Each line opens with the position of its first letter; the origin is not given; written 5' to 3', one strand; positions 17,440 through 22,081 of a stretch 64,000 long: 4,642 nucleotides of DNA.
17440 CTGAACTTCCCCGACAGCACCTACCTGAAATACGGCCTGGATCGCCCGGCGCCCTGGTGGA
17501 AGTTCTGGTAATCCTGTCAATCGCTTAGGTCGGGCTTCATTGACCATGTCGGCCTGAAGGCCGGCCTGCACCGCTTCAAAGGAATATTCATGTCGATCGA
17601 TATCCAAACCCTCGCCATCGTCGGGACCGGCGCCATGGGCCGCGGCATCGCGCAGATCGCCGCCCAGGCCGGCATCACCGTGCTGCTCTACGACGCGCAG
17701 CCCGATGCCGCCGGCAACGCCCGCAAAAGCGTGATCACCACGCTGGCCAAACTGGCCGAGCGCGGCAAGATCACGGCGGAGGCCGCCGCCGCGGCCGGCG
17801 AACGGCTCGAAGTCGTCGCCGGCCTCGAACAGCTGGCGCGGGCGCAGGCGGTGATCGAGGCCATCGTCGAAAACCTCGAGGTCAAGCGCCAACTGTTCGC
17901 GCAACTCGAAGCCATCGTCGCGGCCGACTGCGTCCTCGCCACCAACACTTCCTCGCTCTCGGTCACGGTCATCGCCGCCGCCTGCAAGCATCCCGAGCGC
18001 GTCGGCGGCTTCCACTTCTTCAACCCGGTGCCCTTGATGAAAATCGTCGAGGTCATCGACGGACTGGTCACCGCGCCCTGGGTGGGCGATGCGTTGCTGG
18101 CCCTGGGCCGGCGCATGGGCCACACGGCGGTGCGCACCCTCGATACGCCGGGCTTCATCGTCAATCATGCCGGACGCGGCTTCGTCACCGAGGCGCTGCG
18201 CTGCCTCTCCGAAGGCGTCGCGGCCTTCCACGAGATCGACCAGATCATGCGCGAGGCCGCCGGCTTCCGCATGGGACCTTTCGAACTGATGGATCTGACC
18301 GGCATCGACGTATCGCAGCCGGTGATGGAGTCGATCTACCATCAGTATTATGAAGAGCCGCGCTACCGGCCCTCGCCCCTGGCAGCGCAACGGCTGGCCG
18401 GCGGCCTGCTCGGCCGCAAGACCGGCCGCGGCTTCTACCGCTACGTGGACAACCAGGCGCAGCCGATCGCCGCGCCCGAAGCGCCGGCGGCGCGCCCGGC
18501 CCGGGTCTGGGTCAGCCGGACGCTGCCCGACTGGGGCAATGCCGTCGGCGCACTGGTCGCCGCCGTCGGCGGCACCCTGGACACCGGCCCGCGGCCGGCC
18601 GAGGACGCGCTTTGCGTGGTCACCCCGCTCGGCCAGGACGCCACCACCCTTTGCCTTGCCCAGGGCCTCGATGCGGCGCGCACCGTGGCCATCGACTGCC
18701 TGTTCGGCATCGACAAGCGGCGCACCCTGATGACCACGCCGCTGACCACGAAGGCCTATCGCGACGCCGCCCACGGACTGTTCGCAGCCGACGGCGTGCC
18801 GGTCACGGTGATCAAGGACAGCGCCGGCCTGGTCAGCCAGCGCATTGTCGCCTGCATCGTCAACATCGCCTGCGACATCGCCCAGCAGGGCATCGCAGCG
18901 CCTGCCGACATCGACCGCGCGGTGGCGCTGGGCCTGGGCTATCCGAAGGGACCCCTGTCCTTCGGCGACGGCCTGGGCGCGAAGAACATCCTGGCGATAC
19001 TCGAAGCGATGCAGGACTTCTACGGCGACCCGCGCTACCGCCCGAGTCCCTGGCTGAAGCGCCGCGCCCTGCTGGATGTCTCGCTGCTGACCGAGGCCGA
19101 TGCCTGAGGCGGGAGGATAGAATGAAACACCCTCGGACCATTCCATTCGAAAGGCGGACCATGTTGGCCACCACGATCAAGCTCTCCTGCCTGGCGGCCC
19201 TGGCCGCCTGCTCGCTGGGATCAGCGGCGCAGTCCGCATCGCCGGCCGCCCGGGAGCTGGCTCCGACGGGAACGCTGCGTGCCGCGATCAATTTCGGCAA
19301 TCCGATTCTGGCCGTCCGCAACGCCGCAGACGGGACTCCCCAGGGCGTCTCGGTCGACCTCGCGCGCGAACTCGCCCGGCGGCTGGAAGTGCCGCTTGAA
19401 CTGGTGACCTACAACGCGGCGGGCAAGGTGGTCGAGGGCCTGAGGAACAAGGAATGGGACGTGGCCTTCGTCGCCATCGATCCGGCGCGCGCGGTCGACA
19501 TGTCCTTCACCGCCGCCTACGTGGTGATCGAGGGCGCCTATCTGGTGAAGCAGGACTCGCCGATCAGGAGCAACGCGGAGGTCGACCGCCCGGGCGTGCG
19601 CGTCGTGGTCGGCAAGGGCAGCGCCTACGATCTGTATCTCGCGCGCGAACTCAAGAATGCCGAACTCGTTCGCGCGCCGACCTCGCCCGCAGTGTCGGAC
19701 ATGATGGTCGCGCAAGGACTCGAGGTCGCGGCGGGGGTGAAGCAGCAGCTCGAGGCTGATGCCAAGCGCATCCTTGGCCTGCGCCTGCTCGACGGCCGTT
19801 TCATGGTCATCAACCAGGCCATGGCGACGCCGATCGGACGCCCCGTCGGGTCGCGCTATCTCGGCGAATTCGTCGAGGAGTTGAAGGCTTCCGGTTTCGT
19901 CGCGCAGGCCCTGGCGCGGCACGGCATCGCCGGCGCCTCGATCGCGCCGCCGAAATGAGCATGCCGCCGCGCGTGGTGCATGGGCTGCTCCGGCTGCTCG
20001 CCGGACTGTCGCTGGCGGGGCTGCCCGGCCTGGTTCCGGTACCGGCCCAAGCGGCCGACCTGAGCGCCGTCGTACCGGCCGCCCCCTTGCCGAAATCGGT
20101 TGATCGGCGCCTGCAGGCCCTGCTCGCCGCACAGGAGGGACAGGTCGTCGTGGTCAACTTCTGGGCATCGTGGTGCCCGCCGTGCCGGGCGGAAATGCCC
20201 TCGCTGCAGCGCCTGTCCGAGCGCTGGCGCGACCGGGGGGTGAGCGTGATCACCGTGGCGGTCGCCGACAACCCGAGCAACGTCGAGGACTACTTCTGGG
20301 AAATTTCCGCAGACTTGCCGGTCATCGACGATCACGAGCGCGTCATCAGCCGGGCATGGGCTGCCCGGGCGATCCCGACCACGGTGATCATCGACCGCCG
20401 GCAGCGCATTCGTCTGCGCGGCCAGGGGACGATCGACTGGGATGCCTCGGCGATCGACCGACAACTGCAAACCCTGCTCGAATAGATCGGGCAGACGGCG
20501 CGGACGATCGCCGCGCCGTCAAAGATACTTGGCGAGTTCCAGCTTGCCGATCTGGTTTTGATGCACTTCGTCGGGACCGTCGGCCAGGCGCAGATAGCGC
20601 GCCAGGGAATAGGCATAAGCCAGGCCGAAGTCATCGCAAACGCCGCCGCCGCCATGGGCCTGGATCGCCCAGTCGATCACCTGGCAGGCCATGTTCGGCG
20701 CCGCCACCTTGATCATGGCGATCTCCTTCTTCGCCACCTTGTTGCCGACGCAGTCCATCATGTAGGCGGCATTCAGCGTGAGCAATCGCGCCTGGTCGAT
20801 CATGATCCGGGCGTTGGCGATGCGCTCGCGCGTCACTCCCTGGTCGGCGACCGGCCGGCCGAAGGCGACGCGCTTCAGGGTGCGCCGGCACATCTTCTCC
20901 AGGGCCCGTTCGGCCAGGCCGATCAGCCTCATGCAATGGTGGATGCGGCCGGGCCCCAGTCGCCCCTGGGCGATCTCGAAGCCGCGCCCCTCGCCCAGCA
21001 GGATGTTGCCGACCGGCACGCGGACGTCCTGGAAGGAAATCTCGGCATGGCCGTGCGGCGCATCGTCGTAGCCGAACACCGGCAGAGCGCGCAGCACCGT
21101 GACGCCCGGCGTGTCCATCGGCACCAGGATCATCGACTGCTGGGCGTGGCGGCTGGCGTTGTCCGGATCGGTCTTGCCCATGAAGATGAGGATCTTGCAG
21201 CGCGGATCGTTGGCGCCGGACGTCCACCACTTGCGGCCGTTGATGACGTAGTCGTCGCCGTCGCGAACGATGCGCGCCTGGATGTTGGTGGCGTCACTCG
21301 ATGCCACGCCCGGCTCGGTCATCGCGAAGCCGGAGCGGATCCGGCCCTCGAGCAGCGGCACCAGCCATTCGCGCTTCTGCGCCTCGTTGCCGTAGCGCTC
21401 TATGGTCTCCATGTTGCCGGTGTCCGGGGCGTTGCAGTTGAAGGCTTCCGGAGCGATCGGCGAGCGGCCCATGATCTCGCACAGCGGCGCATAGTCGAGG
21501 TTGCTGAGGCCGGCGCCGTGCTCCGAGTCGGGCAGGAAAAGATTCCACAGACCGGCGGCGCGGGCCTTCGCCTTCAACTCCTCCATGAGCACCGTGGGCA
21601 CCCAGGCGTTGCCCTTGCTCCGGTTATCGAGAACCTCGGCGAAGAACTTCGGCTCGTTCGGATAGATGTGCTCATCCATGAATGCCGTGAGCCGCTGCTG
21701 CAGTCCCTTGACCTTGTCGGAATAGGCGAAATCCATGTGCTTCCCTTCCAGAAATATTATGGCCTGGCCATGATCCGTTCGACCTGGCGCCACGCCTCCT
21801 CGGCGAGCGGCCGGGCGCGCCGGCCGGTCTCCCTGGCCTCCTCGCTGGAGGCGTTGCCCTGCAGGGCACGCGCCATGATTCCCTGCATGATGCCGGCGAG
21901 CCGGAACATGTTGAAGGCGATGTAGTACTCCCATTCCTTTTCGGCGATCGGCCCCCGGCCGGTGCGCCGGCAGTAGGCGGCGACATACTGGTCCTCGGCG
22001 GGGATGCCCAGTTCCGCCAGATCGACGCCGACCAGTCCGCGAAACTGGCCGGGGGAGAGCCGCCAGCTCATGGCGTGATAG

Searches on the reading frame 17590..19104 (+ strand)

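Call 50: search_protein_families(library=pfam, proteins=[window:17590-19104:+], max_evalue=0.00001)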
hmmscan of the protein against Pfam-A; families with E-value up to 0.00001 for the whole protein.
window:17590-19104:+ (505 aa): 2 families
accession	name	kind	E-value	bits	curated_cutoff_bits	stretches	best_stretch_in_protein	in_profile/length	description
PF02737.24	3HCDH_N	-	1.1e-55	188.7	22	1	8-184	2-178/180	3-hydroxyacyl-CoA dehydrogenase, NAD binding domain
PF00725.27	3HCDH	-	6.3e-49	164.9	22.1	2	188-285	1-97/97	3-hydroxyacyl-CoA dehydrogenase, C-terminal domain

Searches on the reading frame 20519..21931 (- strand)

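Call 50: search_protein_families(library=pfam, proteins=[window:20519-21931:-], max_evalue=0.00001)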
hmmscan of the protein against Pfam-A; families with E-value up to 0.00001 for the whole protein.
window:20519-21931:- (470 aa): 4 families
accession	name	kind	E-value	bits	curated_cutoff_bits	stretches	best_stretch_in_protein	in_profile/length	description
PF00441.29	Acyl-CoA_dh_1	-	1.4e-33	116.6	22.4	1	315-463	1-147/150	Acyl-CoA dehydrogenase, C-terminal domain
PF02770.24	Acyl-CoA_dh_M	-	1.4e-21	76.9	33.3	1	201-303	1-97/97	Acyl-CoA dehydrogenase, middle domain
PF08028.16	Acyl-CoA_dh_2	-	3.8e-11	43.8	22.7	1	331-434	2-113/134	Acyl-CoA dehydrogenase, C-terminal domain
PF02771.21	Acyl-CoA_dh_N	-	7.2e-10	39.7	22.9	1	77-196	7-112/113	Acyl-CoA dehydrogenase, N-terminal domain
